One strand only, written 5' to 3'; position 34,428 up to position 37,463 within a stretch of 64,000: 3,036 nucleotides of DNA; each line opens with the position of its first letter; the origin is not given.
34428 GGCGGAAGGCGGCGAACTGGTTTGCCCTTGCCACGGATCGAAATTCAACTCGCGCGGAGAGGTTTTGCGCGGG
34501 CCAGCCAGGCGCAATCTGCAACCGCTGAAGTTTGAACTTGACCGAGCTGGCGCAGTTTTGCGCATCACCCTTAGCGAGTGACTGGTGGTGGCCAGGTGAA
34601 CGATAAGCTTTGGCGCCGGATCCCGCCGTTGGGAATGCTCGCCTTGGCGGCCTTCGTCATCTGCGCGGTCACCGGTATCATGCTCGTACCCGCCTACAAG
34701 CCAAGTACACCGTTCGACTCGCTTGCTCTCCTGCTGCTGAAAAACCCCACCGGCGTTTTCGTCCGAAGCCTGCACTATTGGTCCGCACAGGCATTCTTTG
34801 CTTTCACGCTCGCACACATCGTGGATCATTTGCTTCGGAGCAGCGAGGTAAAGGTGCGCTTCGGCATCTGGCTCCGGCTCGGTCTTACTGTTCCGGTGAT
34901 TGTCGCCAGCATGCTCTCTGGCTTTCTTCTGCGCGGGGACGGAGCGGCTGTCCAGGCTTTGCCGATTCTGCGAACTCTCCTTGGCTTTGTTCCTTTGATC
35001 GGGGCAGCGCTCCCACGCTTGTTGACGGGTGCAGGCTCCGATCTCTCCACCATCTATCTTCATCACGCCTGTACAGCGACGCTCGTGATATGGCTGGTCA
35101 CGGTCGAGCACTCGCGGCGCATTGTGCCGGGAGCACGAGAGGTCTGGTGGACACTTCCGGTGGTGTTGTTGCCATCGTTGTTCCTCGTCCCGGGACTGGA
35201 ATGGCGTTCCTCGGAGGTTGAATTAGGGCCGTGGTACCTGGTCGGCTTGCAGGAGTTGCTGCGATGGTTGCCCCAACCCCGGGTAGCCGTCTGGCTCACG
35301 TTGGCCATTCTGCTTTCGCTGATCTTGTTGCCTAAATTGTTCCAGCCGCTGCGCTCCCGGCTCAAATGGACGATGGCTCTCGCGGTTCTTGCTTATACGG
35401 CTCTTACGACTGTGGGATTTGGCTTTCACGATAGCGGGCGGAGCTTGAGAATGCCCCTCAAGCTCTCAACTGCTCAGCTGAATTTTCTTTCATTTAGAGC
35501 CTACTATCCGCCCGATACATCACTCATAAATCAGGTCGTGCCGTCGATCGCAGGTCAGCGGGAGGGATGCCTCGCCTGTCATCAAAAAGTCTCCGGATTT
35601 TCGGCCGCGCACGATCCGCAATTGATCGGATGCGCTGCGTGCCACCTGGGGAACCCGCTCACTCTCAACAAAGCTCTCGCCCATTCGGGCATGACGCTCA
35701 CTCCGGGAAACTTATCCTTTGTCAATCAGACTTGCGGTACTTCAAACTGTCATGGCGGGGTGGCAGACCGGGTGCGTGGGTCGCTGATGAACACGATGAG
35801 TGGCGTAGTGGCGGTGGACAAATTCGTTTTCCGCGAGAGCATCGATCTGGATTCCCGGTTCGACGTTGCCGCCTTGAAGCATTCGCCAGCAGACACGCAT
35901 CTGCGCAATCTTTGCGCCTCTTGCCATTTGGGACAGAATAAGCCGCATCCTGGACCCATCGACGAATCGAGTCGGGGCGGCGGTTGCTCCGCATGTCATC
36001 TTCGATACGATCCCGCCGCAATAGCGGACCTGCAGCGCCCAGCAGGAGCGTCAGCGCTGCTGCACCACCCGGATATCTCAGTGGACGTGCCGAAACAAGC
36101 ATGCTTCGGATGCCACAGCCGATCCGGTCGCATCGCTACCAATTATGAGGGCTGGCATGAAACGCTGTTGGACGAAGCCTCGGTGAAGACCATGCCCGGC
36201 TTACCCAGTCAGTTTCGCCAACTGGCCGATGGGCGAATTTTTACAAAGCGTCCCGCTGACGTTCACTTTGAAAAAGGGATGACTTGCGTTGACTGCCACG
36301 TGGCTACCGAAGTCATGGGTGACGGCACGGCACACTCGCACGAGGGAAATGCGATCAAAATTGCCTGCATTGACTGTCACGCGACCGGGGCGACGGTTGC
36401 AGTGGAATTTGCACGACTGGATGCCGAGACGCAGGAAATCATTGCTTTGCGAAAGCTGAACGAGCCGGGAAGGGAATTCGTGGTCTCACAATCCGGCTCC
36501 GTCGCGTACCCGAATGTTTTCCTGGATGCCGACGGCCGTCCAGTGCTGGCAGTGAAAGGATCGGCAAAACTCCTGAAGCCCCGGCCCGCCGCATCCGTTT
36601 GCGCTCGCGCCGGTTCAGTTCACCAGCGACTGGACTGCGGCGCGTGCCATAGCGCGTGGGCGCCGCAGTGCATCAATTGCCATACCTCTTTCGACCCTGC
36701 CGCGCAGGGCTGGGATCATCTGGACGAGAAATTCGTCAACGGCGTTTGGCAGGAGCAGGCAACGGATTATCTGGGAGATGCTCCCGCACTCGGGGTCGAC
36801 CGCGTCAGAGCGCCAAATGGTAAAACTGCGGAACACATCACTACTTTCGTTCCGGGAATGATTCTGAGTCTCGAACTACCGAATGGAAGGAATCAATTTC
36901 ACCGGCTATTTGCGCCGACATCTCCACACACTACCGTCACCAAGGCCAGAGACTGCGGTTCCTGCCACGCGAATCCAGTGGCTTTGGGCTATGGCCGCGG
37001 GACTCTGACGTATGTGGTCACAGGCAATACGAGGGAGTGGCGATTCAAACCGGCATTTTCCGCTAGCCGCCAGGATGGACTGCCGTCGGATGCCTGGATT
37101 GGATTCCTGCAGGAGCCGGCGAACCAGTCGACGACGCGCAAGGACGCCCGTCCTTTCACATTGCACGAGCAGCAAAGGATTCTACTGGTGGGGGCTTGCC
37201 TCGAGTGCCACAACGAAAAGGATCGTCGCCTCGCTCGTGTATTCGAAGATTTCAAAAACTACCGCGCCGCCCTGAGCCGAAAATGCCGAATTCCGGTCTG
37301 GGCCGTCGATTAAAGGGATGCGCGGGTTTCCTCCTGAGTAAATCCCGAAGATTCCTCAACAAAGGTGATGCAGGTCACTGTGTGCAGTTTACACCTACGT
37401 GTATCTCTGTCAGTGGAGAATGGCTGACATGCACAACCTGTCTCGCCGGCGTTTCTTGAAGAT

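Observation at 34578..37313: Single polypeptide combining cytochrome b6, subunit IV and twelve c-type haem sites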

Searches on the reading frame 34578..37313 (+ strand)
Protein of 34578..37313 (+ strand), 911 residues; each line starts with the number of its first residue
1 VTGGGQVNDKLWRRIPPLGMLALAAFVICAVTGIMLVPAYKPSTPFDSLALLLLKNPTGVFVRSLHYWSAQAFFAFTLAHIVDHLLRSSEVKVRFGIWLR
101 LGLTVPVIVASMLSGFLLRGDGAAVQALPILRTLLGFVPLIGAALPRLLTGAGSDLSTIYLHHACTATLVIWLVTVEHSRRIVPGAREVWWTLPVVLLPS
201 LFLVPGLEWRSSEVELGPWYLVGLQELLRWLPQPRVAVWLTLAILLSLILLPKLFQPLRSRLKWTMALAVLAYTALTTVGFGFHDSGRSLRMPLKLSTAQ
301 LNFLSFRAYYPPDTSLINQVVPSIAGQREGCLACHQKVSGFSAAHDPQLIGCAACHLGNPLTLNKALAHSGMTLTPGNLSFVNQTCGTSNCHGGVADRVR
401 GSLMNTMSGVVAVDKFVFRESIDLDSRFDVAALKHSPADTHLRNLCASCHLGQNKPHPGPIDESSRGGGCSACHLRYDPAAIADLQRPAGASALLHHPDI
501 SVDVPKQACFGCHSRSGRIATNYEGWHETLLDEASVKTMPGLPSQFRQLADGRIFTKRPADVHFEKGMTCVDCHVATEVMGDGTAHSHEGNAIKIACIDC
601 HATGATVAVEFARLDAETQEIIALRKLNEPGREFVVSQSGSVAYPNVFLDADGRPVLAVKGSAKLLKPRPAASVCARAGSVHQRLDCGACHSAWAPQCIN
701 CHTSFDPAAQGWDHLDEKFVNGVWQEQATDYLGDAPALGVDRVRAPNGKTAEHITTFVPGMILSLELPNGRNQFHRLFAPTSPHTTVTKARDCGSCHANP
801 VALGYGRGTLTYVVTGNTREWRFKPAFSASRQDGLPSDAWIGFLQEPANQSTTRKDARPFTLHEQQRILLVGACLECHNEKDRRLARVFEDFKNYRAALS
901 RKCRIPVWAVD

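Call 4: search_protein_families(library=pfam, proteins=[window:34578-37313:+], max_evalue=0.01)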
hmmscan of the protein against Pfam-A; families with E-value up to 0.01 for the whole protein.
window:34578-37313:+ (911 aa): 6 families
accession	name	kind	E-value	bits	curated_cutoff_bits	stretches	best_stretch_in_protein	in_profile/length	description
PF00033.24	Cytochrome_B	-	7e-10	39.5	27.2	1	18-160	16-161/189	Cytochrome b/b6/petB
PF14537.11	Cytochrom_c3_2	-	1.8e-07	31.9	25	0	562-613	1-45/79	Cytochrome c3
PF14522.11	Cytochrome_C7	-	5.6e-07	29.7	24.8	1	560-606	5-53/67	Cytochrome c7 and related cytochrome c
PF14358.11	DUF4405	-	1.7e-06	28.9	26.7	1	20-82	4-63/66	Domain of unknown function (DUF4405)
PF02085.21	Cytochrom_CIII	-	8.3e-06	26.5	22.9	0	439-516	26-85/101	Class III cytochrome C family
PF22113.1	Mtrc-MtrF_II-IV_dom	-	0.00032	20.7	30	0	569-606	8-40/176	Outer membrane cytochrome MtrC/MtrF-like, domains II/IV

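Call 5: search_protein_families(library=ncbifam, proteins=[window:34578-37313:+], max_evalue=0.001)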
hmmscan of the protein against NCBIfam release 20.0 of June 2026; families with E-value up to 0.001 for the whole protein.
window:34578-37313:+ (911 aa): 7 families
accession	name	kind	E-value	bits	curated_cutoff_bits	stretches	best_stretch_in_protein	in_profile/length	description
NF040943.1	cytoc3_ExtM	equivalog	3.7e-71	240.2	800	1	324-895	15-593/599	selenite/tellurite reduction operon c-type cytochrome ExtM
NF040969.1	cytb_ExtP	equivalog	4.4e-14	52.8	290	1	18-171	27-186/205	selenite/tellurite reduction operon b-type cytochrome ExtP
NF002990.0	PRK03735.1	subfamily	2.7e-10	40.4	325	1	18-154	44-182/223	cytochrome b6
NF040967.1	cytc_ExtN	equivalog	8.4e-10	38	200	0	681-800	221-342/415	selenite/tellurite reduction operon c-type cytochrome ExtN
NF040968.1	FeS_ExtO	equivalog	1.6e-09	37.1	200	0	681-800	221-341/416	selenite/tellurite reduction operon b-type cytochrome iron-sulfur cluster-binding subunit ExtO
NF041076.1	cyt_b_SoxC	equivalog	1.3e-05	24.3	740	1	18-156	30-167/542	proton pump complex cytochrome B SoxC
TIGR03153.1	cytochr_NrfH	equivalog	9e-05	22.5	134.2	1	561-622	22-80/138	cytochrome c nitrite reductase small subunit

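Call 6: search_solved_structures(query=window:34578-37313:+, max_evalue=1, show_alignments=2)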
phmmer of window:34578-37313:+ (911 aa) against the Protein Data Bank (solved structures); distinct sequences matched with E-value up to 1: 21.
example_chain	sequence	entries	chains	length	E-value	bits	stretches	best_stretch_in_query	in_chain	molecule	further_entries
2zt9_A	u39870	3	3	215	1.8e-07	32.7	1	18-176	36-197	Cytochrome b6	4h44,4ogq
1vf5_A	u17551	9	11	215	2.6e-07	32.2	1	18-176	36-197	CYTOCHROME B6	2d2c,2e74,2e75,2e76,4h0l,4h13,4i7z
6rqf_I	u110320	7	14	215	3.6e-07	31.7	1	18-173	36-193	Cytochrome b6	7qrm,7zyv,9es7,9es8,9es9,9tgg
6kls_B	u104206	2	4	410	3.3e-06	28.5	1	18-119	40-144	cytochrome b subunit | Cytochrome b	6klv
7r0w_I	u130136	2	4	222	6.5e-06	27.5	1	18-174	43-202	Cytochrome b6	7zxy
8smr_I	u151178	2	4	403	1.5e-05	26.3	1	18-170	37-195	Cytochrome b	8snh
1q90_B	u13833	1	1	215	0.00092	20.4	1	18-164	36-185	Cytochrome b6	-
7jrg_C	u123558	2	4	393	0.019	16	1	19-154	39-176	COB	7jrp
8e73_C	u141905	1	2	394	0.019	16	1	19-154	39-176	COB (cyt b)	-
2qjk_A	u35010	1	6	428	0.028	15.5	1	21-159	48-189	Cytochrome b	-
2qjp_A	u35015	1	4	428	0.028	15.5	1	21-159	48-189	Cytochrome b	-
2fyn_A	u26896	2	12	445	0.03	15.4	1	21-159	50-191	Cytochrome b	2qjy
5kkz_A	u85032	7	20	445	0.03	15.4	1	21-159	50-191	Cytochrome b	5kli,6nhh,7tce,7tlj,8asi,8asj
6nin_A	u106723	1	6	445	0.037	15.1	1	21-158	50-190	Cytochrome b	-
8q1b_C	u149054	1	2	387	0.073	14.1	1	19-154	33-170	Cytochrome b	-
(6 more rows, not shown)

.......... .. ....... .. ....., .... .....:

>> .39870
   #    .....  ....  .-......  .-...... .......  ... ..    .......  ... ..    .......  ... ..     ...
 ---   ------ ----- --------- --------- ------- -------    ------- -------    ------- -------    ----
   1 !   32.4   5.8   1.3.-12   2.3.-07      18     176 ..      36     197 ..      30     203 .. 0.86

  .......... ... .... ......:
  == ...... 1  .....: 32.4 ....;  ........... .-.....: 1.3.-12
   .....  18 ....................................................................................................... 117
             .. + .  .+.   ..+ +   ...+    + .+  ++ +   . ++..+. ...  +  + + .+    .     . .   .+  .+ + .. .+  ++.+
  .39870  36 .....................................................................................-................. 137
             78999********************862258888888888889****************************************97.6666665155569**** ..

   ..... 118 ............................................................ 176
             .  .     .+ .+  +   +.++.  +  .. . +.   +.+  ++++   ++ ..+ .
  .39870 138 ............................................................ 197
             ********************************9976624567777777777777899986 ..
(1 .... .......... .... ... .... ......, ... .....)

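Call 8: find_homologous_proteins(query=window:34578-37313:+, max_evalue=0.00001)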
Query window:34578-37313:+ (911 aa): 1584 proteins with E <= 0.00001 among 8000 candidates; the best 120 are listed.
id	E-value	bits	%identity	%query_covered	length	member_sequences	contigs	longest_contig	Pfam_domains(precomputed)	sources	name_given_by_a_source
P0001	0.0e+0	2133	100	100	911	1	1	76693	PF14358.12,PF00033.25,PF14537.12,PF02085.22,PF14522.12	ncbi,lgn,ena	-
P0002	0.0e+0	1550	72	99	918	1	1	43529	PF00033.25,PF14537.12,PF02085.22,PF14522.12,PF22113.2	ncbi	-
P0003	0.0e+0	1522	72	98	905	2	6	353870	PF14358.12,PF00033.25,PF14537.12,PF14522.12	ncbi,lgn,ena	-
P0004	0.0e+0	1505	70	99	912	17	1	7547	PF14358.12,PF00033.25,PF14537.12,PF02085.22,PF14522.12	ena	-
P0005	0.0e+0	1504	69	99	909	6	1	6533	PF00033.25,PF14537.12,PF14522.12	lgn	-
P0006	0.0e+0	1501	70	100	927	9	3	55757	PF14358.12,PF00033.25,PF14537.12,PF14522.12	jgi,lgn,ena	-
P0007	0.0e+0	1500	71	99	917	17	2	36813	PF00033.25,PF14537.12,PF14522.12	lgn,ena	-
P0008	0.0e+0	1499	70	99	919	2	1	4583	PF00033.25,PF14537.12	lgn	-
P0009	0.0e+0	1498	70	100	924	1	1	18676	PF14358.12,PF00033.25,PF14537.12,PF02085.22,PF14522.12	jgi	jgi:Cytochrome b/b6/petB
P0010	0.0e+0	1497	71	98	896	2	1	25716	PF00033.25,PF14537.12,PF14522.12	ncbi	-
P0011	0.0e+0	1497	70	99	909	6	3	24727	PF14358.12,PF00033.25,PF14537.12,PF14522.12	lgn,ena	-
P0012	0.0e+0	1492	70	100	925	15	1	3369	PF00033.25,PF14537.12,PF14522.12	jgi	jgi:hypothetical protein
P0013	0.0e+0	1480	69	100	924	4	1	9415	PF14358.12,PF00033.25,PF14537.12,PF14522.12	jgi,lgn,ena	jgi:quinol-cytochrome oxidoreductase complex cytochrome b subunit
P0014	0.0e+0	1480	69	99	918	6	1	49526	PF14358.12,PF00033.25,PF14537.12,PF14522.12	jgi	-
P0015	0.0e+0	1478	69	100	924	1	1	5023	PF14358.12,PF00033.25,PF14537.12,PF14522.12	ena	-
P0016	0.0e+0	1476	68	100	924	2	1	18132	PF00033.25,PF14537.12,PF14522.12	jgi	jgi:hypothetical protein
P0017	0.0e+0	1471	69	99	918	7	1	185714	PF00033.25,PF14537.12,PF14522.12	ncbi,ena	-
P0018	0.0e+0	1464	69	100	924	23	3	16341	PF14358.12,PF00033.25,PF14537.12,PF14522.12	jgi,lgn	jgi:hypothetical protein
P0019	0.0e+0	1458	68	99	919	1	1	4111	PF00033.25,PF14522.12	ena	-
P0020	0.0e+0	1456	67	99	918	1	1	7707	PF00033.25,PF14537.12,PF02085.22,PF14522.12,PF22113.2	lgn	-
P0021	0.0e+0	1453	68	100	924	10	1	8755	PF14358.12,PF00033.25,PF14537.12,PF14522.12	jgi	jgi:hypothetical protein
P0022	0.0e+0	1450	68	100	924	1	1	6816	PF00033.25,PF14537.12,PF14522.12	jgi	jgi:hypothetical protein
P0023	0.0e+0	1446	68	100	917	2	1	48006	PF00033.25,PF14537.12,PF02085.22,PF14522.12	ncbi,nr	ncbi:MAG TPA: hypothetical protein VGT08_03645 [Terracidiphilus sp.]|nr:hypothetical protein [Terrac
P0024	0.0e+0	1445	68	99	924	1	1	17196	PF00033.25,PF14537.12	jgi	jgi:hypothetical protein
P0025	0.0e+0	1443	68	99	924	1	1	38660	PF00033.25,PF14537.12,PF14522.12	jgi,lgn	-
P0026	0.0e+0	1440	68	100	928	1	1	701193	PF00033.25,PF14537.12,PF14522.12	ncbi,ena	-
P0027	0.0e+0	1422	67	99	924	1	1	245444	PF00033.25,PF14537.12,PF14522.12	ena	-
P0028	0.0e+0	1421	68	98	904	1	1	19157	PF00033.25,PF14537.12,PF14522.12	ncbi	-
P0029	0.0e+0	1421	67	99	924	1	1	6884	PF00033.25,PF14537.12,PF14522.12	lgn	-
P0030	0.0e+0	1408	65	100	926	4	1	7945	PF14358.12,PF00033.25,PF14537.12,PF02085.22,PF14522.12,PF22113.2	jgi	jgi:hypothetical protein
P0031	0.0e+0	1407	66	99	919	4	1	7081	PF00033.25,PF14537.12,PF14522.12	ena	-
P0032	0.0e+0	1400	66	99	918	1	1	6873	PF14358.12,PF00033.25,PF14522.12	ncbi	-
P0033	0.0e+0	1399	67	98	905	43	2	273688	PF00033.25,PF14537.12,PF14522.12,PF22113.2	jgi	jgi:hypothetical protein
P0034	0.0e+0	1394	65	100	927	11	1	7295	PF00033.25,PF14537.12,PF14522.12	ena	-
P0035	0.0e+0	1388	65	98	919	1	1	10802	PF00033.25,PF14537.12,PF02085.22,PF14522.12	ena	-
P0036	0.0e+0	1382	64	99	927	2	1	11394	PF14358.12,PF00033.25,PF14537.12,PF13435.12,PF14522.12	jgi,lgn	jgi:hypothetical protein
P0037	0.0e+0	1381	65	99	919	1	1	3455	PF00033.25,PF14537.12,PF02085.22,PF14522.12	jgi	jgi:hypothetical protein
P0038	0.0e+0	1378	66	98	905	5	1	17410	PF14358.12,PF00033.25,PF14537.12,PF14522.12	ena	-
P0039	0.0e+0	1377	66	98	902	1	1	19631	PF00033.25,PF14537.12,PF14522.12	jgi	jgi:hypothetical protein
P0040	0.0e+0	1376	65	99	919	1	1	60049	PF00033.25,PF14537.12,PF14522.12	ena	-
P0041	0.0e+0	1376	65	99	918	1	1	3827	PF00033.25,PF14537.12,PF02085.22,PF13631.12,PF14522.12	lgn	-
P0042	0.0e+0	1375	66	98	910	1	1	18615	PF14358.12,PF00033.25,PF14537.12,PF13435.12,PF14522.12,PF22113.2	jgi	jgi:Cytochrome b/b6/petB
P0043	0.0e+0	1375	67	97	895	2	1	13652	PF00033.25,PF14537.12,PF14522.12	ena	-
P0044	0.0e+0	1375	65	98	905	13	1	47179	PF00033.25,PF14537.12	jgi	-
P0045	0.0e+0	1370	65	98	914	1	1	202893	PF14358.12,PF00033.25,PF14537.12,PF14522.12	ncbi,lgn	ncbi:MAG: DUF4405 domain-containing protein [Acidobacteriota bacterium]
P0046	0.0e+0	1370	65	98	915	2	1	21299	PF14358.12,PF00033.25,PF14537.12,PF14522.12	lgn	-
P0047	0.0e+0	1366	64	99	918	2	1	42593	PF14358.12,PF00033.25,PF14537.12,PF14522.12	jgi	jgi:hypothetical protein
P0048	0.0e+0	1363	64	99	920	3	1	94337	PF00033.25,PF14537.12,PF14522.12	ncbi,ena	-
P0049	0.0e+0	1347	64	98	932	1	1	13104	PF00033.25,PF14537.12,PF14522.12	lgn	-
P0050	0.0e+0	1343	64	99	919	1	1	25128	PF14358.12,PF00033.25,PF14537.12,PF14522.12,PF22113.2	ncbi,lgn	ncbi:MAG: DUF4405 domain-containing protein [Acidobacteriota bacterium]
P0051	0.0e+0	1342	64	99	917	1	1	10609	PF00033.25,PF14537.12,PF14522.12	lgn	-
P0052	0.0e+0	1340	63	99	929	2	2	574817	PF00033.25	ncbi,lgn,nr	ncbi:MAG TPA: hypothetical protein VG844_14330 [Terracidiphilus sp.]|nr:hypothetical protein [Terrac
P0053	0.0e+0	1339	64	99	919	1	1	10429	PF14358.12,PF00033.25,PF14537.12,PF14522.12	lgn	-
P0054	0.0e+0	1330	65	98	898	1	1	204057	PF00033.25,PF14537.12,PF14522.12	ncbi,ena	-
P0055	0.0e+0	1330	62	99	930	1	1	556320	PF00033.25,PF14537.12,PF14522.12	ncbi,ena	-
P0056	0.0e+0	1327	64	98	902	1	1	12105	PF00033.25,PF14537.12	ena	-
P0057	0.0e+0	1324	63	98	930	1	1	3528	PF00033.25,PF14537.12,PF14522.12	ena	-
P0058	0.0e+0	1320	63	98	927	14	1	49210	PF00033.25,PF14522.12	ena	-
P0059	0.0e+0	1306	63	99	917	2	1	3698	PF00033.25,PF14537.12,PF02085.22,PF14522.12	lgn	-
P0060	0.0e+0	1301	63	100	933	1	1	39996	PF00033.25,PF14537.12,PF02085.22,PF14522.12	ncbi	-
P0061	0.0e+0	1300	61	98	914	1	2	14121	PF00033.25,PF14537.12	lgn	-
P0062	0.0e+0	1298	62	98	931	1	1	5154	PF14358.12,PF00033.25,PF14537.12,PF13631.12,PF14522.12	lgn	-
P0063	0.0e+0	1292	62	98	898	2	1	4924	PF00033.25,PF14537.12,PF14522.12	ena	-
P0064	0.0e+0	1288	60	99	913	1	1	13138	PF00033.25,PF14537.12,PF14522.12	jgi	jgi:hypothetical protein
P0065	0.0e+0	1288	60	98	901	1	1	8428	PF14358.12,PF00033.25,PF14537.12,PF14522.12,PF22113.2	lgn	-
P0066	0.0e+0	1286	61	98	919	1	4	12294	PF00033.25,PF14537.12,PF14522.12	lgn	-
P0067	0.0e+0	1271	61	98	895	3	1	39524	PF00033.25,PF14537.12,PF14522.12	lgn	-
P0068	0.0e+0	1268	60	98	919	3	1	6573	PF00033.25,PF14537.12,PF14522.12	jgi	-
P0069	0.0e+0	1210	58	99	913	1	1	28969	PF14358.12,PF00033.25,PF14537.12,PF14522.12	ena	-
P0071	0.0e+0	1171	57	99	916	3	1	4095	PF00033.25,PF14537.12,PF02085.22,PF13631.12,PF14522.12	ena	-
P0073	0.0e+0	1122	53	100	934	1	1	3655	PF00033.25,PF14537.12,PF14522.12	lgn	-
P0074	0.0e+0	1120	60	88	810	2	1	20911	PF00033.25,PF14537.12,PF14522.12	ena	-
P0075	0.0e+0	1115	55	99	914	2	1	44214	PF00033.25,PF14537.12,PF14522.12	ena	-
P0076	0.0e+0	1110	56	96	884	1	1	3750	PF00033.25,PF14537.12,PF14522.12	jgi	jgi:hypothetical protein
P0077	0.0e+0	1100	53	98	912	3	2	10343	PF00033.25,PF14537.12,PF02085.22,PF14522.12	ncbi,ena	-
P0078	0.0e+0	1097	53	98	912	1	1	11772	PF00033.25,PF14537.12,PF02085.22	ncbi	-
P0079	0.0e+0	1093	53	98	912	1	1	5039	PF00033.25,PF14537.12,PF02085.22,PF14522.12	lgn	-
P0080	0.0e+0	1071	52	99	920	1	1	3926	PF00033.25,PF14537.12,PF14522.12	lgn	-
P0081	0.0e+0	1066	52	99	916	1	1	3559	PF00033.25,PF14537.12,PF14522.12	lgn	-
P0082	0.0e+0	1048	53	98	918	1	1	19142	PF00033.25,PF14537.12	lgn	-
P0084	0.0e+0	1033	51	99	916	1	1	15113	PF00033.25,PF14537.12,PF14522.12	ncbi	-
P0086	0.0e+0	1017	50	99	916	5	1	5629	PF00033.25,PF14537.12,PF14522.12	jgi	jgi:hypothetical protein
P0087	1.7e-297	1007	52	99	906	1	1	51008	PF14537.12,PF14522.12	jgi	jgi:hypothetical protein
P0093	1.2e-276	938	63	72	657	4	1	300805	PF00033.25,PF14537.12,PF13435.12,PF14522.12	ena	-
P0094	2.6e-276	937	44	98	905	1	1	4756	PF00033.25,PF14537.12,PF13631.12,PF14522.12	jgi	jgi:hypothetical protein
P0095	1.2e-268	912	44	98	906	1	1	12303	PF00033.25,PF14537.12,PF13631.12,PF14522.12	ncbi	-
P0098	1.7e-264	898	43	98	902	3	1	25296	PF00033.25,PF14537.12,PF13631.12,PF14522.12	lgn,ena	-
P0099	4.5e-262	890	43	98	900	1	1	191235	PF00033.25,PF14537.12,PF02085.22,PF13631.12,PF14522.12,PF22113.2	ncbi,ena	-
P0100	2.9e-261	888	43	98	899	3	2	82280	PF00033.25,PF13631.12,PF14522.12,PF22113.2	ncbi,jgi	jgi:hypothetical protein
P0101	8.6e-260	883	44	98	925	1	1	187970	PF00033.25,PF14537.12,PF13631.12,PF14522.12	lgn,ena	-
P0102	1.4e-258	879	44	96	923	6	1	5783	PF00033.25,PF14537.12,PF02085.22,PF14522.12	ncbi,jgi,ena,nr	ncbi:MAG TPA: hypothetical protein VKA08_05905 [Balneolales bacterium]|nr:hypothetical protein [Baln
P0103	1.6e-257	875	42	98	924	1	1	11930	PF14358.12,PF00033.25,PF14522.12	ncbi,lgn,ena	-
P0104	2.3e-257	875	43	98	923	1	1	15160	PF00033.25,PF14537.12,PF13631.12,PF14522.12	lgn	-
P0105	9.7e-257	873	43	98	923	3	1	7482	PF00033.25,PF14537.12,PF13631.12,PF14522.12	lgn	-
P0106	8.3e-256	869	43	98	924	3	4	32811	PF00033.25,PF14537.12,PF14522.12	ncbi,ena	-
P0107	1.0e-255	869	43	99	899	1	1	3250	PF14358.12,PF00033.25,PF14537.12,PF01292.27,PF13631.12,PF14522.12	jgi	-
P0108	3.9e-255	867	43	96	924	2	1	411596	PF00033.25,PF14537.12,PF13631.12,PF14522.12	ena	-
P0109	4.4e-255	867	43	96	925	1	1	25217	PF14358.12,PF00033.25,PF14522.12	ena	-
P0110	1.5e-254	865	43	98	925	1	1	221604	PF00033.25,PF14537.12,PF14522.12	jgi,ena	jgi:hypothetical protein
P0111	3.1e-254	864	42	98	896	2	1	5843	PF14358.12,PF00033.25,PF14537.12,PF02085.22,PF13631.12,PF14522.12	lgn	-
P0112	4.6e-254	864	43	98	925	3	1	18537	PF14358.12,PF00033.25,PF14537.12,PF14522.12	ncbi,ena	-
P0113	3.7e-253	861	42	99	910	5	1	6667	PF00033.25,PF14537.12,PF13631.12,PF14522.12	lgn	-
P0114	7.3e-253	860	47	98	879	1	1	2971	PF00033.25,PF14537.12,PF13631.12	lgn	-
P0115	7.6e-253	860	44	98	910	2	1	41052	PF00033.25,PF13631.12,PF14522.12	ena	-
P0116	1.5e-252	859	42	99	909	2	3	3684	PF00033.25,PF13631.12,PF14522.12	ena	-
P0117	3.4e-252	858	43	98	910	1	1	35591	PF00033.25,PF14537.12,PF13631.12,PF14522.12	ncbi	-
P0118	7.9e-252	856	42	98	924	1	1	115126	PF00033.25,PF13631.12,PF14522.12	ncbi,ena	-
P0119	1.3e-251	856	43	98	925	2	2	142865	PF14358.12,PF00033.25,PF14537.12,PF13631.12,PF14522.12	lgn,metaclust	metaclust:\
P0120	5.0e-251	854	43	98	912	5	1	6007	PF00033.25,PF14537.12,PF02085.22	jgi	-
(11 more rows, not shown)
